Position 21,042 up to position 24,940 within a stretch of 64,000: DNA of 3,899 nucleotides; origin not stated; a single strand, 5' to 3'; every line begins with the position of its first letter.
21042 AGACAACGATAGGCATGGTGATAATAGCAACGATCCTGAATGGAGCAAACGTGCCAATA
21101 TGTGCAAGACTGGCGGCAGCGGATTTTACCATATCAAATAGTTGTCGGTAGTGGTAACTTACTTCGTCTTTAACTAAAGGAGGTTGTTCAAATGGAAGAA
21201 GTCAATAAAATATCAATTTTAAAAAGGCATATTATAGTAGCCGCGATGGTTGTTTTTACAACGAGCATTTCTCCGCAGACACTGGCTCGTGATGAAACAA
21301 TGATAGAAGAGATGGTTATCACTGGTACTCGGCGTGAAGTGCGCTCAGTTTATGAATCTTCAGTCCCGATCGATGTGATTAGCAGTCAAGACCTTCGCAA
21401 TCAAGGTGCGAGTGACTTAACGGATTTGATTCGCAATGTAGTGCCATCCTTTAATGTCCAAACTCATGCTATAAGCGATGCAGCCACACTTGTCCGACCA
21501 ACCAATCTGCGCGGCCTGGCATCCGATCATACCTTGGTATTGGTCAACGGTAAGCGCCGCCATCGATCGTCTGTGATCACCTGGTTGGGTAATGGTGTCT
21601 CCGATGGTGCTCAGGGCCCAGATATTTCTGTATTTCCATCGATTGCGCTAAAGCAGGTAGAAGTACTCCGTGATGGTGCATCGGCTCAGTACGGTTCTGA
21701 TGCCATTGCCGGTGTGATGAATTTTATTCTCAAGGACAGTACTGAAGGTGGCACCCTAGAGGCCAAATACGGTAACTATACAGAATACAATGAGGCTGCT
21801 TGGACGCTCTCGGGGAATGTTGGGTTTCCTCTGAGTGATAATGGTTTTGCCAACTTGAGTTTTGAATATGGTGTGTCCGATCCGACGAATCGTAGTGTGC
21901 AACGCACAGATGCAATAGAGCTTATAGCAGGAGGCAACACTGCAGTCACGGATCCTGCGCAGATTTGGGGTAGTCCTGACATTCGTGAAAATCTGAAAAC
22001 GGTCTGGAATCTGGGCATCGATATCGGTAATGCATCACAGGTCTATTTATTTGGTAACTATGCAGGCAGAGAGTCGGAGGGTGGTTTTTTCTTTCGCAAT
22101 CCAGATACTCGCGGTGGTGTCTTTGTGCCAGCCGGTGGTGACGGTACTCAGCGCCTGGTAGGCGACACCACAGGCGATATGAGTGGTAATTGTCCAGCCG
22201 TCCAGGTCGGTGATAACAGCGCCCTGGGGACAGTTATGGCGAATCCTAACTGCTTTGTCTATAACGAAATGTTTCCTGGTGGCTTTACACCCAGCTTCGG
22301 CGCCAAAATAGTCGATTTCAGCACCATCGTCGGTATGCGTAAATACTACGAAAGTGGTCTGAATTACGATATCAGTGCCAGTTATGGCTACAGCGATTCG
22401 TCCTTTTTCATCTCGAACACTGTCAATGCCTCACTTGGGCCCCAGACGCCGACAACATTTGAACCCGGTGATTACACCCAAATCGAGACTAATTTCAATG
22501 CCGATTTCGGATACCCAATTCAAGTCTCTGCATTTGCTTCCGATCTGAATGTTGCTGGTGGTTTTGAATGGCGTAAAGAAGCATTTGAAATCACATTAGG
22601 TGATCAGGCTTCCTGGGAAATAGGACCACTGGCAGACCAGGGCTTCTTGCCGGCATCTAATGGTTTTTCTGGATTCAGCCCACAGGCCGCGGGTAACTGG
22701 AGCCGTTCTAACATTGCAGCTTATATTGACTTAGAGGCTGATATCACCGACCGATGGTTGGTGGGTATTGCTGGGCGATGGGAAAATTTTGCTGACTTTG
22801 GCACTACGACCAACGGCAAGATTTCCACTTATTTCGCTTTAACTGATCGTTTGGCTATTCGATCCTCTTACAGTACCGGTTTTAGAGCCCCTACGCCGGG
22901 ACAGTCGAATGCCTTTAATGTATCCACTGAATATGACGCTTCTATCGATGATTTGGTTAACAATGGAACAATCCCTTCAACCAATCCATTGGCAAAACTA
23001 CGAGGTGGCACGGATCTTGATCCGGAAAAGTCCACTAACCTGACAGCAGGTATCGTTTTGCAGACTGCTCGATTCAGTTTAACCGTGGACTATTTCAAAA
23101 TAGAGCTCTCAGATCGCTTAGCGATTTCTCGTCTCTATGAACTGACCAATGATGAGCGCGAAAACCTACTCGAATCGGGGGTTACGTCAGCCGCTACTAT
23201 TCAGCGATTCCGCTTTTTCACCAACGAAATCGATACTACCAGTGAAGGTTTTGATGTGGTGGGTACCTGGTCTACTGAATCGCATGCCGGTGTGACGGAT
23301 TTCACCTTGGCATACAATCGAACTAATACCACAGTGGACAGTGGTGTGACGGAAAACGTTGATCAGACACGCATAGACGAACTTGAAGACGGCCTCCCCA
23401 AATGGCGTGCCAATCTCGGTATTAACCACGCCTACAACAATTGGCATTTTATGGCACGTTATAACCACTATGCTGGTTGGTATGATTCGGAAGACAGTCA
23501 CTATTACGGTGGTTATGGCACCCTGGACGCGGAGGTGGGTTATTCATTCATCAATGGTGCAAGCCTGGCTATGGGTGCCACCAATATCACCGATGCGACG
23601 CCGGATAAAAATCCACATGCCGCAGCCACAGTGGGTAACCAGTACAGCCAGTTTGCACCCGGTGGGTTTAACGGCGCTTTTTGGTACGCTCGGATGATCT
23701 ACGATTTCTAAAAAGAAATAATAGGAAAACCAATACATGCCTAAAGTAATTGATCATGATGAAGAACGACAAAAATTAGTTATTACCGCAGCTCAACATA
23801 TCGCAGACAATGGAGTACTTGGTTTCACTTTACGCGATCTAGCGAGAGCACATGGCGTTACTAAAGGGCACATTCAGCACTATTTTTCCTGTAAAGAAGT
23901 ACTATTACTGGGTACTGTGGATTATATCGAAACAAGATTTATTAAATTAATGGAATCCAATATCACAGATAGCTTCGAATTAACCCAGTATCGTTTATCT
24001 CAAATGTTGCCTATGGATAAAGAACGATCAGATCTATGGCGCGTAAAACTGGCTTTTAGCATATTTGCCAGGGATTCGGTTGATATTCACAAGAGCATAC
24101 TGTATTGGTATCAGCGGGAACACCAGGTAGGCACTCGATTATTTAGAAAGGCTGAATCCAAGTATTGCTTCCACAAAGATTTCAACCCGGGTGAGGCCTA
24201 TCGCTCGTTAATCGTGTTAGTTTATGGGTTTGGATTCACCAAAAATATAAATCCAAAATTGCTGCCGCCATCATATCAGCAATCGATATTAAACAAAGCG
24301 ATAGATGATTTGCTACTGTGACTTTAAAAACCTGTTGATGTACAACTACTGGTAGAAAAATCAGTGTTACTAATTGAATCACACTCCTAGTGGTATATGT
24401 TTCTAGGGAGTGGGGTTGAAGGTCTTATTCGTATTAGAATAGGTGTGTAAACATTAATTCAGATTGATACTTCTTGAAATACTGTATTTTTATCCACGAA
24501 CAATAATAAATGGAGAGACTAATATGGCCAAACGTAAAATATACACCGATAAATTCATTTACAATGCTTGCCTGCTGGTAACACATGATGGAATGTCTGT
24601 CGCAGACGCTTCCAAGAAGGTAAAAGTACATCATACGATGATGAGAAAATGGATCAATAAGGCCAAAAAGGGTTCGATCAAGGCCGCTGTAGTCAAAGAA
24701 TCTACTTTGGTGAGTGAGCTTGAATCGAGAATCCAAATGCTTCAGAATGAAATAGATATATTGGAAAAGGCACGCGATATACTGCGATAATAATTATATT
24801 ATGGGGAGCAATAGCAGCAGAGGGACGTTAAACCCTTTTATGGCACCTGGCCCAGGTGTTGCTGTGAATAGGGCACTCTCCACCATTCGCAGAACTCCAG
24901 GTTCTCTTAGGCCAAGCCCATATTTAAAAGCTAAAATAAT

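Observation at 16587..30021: A 13.4 kb non-phage cargo island between the endolysin and the early genes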

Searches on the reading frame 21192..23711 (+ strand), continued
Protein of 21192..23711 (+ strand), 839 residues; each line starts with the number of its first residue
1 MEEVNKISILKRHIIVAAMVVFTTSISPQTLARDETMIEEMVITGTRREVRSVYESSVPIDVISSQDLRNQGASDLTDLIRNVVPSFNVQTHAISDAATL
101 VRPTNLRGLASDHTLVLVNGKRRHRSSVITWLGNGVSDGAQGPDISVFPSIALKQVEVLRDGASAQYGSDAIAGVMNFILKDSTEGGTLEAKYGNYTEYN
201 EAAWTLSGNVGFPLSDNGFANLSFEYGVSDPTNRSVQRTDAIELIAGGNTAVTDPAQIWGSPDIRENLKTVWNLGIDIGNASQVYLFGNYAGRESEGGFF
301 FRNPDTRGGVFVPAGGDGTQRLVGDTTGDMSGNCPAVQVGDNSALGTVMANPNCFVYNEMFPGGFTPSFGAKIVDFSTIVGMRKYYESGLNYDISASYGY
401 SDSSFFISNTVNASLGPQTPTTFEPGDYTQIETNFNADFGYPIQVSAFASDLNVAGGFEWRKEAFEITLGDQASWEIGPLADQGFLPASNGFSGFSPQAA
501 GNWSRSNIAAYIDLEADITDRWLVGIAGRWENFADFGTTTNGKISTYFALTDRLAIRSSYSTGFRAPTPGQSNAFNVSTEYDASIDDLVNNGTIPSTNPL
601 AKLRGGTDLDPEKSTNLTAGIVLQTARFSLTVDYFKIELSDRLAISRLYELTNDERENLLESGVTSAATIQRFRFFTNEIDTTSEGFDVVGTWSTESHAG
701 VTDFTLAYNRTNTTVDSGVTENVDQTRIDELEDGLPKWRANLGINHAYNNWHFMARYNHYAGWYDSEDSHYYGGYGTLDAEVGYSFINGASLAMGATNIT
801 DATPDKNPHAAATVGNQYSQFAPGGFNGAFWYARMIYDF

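Call 80: search_solved_structures(query=window:21192-23711:+, max_evalue=0.001)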
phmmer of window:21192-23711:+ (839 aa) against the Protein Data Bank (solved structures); distinct sequences matched with E-value up to 0.001: 17.
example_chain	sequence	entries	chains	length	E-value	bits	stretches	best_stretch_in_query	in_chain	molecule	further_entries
5fr8_A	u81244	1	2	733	7.8e-15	57.5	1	54-215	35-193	TONB-DEPENDENT SIDEROPHORE RECEPTOR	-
5fp2_A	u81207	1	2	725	5.2e-12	48.1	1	41-224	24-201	FERRIC ENTEROBACTIN RECEPTOR PIRA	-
5out_A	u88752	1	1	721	6.8e-12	47.8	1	56-224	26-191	Ferric enterobactin receptor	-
6q5e_A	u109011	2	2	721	9.5e-12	47.3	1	56-224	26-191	Ferric enterobactin receptor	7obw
5m9b_A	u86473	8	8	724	1e-11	47.2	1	56-224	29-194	Ferric enterobactin receptor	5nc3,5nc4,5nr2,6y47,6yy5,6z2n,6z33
6r1f_A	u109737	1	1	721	1e-11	47.2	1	56-224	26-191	Ferric enterobactin receptor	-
6i2j_A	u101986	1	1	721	1e-11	47.2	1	56-224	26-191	Ferric enterobactin receptor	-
5mzs_A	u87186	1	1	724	1.2e-11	47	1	56-224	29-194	Ferric enterobactin receptor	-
1fep_A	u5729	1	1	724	5.6e-10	41.4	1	60-232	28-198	FERRIC ENTEROBACTIN RECEPTOR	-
3rgn_A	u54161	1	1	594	2e-08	36.3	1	37-199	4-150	Vitamin B12 transporter BtuB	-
2hdf_A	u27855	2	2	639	2.1e-08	36.2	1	39-182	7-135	Colicin I receptor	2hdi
3rgm_A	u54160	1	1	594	2.1e-08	36.2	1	37-198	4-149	Vitamin B12 transporter BtuB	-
1nqe_A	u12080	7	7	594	2.1e-08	36.2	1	37-199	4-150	Vitamin B12 receptor | Vitamin B12 transporter btuB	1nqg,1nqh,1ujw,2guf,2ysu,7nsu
1nqf_A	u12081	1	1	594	2.1e-08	36.2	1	37-199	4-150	Vitamin B12 receptor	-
3m8b_A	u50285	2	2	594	4.9e-08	35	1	40-199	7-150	Vitamin B12 transporter btuB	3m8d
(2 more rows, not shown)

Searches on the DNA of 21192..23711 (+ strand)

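Call 33: search_rna_families(sources=[L039, L041], threshold=evalue, max_evalue=1, show_alignments=3)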
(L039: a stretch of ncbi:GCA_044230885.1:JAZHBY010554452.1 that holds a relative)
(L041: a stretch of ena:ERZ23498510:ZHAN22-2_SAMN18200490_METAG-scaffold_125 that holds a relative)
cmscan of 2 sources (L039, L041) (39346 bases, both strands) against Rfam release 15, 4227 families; matches with E-value up to 1: 2.
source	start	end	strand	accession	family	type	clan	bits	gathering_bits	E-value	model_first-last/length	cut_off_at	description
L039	8380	8451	+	RF00005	tRNA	Gene; tRNA;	CL00001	30.1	29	0.019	1-71/71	no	tRNA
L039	15137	15179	+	RF00023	tmRNA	Gene;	CL00001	12.9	47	0.29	1-374/374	no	transfer-messenger RNA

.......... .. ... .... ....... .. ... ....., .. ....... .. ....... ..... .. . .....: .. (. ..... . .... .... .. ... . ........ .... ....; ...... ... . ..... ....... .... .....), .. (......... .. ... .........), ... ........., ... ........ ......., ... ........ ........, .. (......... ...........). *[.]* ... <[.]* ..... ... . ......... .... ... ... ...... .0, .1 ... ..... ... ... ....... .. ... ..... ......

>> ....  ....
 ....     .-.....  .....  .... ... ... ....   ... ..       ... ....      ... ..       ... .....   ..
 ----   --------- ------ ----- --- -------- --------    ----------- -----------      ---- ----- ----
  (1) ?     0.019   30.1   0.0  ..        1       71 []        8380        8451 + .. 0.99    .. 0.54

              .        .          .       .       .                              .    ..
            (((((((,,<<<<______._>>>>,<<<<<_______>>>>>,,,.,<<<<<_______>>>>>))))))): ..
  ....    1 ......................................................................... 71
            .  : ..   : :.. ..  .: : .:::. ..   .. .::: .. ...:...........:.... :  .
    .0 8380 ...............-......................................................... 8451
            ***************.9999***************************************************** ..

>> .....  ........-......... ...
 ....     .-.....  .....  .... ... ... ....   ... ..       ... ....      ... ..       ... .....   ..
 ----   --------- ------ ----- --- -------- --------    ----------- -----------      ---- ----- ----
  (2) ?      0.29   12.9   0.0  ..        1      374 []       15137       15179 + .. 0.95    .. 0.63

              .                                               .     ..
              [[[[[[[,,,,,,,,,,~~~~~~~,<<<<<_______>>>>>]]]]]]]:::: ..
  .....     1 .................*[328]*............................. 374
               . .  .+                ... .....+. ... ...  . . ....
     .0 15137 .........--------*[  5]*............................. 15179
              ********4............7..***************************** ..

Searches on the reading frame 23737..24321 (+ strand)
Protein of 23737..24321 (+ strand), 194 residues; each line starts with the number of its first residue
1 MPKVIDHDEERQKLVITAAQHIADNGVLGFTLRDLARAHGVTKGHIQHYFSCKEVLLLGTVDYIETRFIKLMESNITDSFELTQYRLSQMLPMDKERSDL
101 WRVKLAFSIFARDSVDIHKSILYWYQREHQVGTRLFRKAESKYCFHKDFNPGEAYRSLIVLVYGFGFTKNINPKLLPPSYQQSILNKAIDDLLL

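Call 4: search_protein_families(library=pfam, proteins=[window:23737-24321:+], max_evalue=0.01)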
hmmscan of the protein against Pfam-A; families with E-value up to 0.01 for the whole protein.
window:23737-24321:+ (194 aa): 1 family
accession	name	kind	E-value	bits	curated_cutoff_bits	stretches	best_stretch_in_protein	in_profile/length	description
PF00440.29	TetR_N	-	1e-07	32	24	1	17-58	4-45/47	Bacterial regulatory proteins, tetR family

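Call 50: search_protein_families(library=phrogs, proteins=[window:23737-24321:+], max_evalue=0.001)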
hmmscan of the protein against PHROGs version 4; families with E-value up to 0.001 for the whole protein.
window:23737-24321:+ (194 aa): 0 families

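Call 51: search_protein_families(library=ncbifam, proteins=[window:23737-24321:+], max_evalue=0.001)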
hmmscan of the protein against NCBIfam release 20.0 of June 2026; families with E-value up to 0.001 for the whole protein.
window:23737-24321:+ (194 aa): 11 families
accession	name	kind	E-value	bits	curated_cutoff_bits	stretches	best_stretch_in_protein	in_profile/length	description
NF001978.0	PRK00767.1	equivalog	5.3e-09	36.1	118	1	1-88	1-88/197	transcriptional regulator BetI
TIGR03384.1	betaine_BetI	equivalog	7.1e-09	35.6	201.3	1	6-77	5-76/189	choline-binding transcriptional repressor BetI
NF011572.0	PRK14996.1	equivalog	4.8e-07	29.9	144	1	8-166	6-163/192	TetR family transcriptional regulator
NF058643.1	TranRegCurRPseudo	equivalog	4e-06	26.6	300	1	7-83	5-81/193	TetR family transcriptional repressor CurR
NF007430.0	PRK09975.1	equivalog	5.5e-06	25.7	274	1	9-57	11-59/220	acrEF/envCD operon transcriptional regulator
NF041196.1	ScbR_bind_reg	equivalog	1.2e-05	25.6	150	1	11-169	8-165/191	ScbR family autoregulator-binding transcription factor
NF051457.1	acryl_TF_AcuR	equivalog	6.2e-05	22.4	247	1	6-90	14-98/204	acrylate utilization transcriptional regulator AcuR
NF050111.1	TransRegSACE7040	equivalog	0.00011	22.2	250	1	10-71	2-63/186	SACE_7040 family transcriptional regulator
NF037937.1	septum_RefZ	equivalog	0.00015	21.7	180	1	12-89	2-80/195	forespore capture DNA-binding protein RefZ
NF007949.0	PRK10668.1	equivalog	0.00021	20.8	271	1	8-67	10-69/216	multidrug efflux transporter transcriptional repressor AcrR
NF053878.1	FATransRegFadRBac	equivalog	0.00085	19.1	200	0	13-91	7-84/190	fatty acid metabolism transcriptional regulator FadR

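Call 82: search_protein_families(library=padloc, proteins=[window:23737-24321:+], max_evalue=0.01)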
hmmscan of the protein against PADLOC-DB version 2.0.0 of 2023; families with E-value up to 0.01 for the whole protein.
window:23737-24321:+ (194 aa): 0 families

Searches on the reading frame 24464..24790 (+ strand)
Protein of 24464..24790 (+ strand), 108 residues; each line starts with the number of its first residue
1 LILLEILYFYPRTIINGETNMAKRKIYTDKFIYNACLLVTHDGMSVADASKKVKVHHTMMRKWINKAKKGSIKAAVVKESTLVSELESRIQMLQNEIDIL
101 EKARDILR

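Call 4: search_protein_families(library=pfam, proteins=[window:24464-24790:+], max_evalue=0.01)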
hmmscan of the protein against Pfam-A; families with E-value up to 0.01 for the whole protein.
window:24464-24790:+ (108 aa): 2 families
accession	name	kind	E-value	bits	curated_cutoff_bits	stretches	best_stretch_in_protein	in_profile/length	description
PF01527.26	HTH_Tnp_1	-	3.4e-07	30.8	24.1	1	21-97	1-74/75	Transposase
PF06698.16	DUF1192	-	0.0096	16.5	25.5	0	83-104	22-43/58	Protein of unknown function (DUF1192)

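Call 50: search_protein_families(library=phrogs, proteins=[window:24464-24790:+], max_evalue=0.001)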
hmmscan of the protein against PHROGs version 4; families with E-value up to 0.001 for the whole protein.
window:24464-24790:+ (108 aa): 2 families
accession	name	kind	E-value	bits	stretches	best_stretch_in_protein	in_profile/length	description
phrog_151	-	integration and excision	3e-09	36.9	1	16-107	117-223/582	transposase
phrog_17819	-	unknown function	6.6e-05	23.6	1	23-71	2-50/60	-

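Call 82: search_protein_families(library=padloc, proteins=[window:24464-24790:+], max_evalue=0.01)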
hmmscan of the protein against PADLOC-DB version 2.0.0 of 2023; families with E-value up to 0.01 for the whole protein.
window:24464-24790:+ (108 aa): 0 families
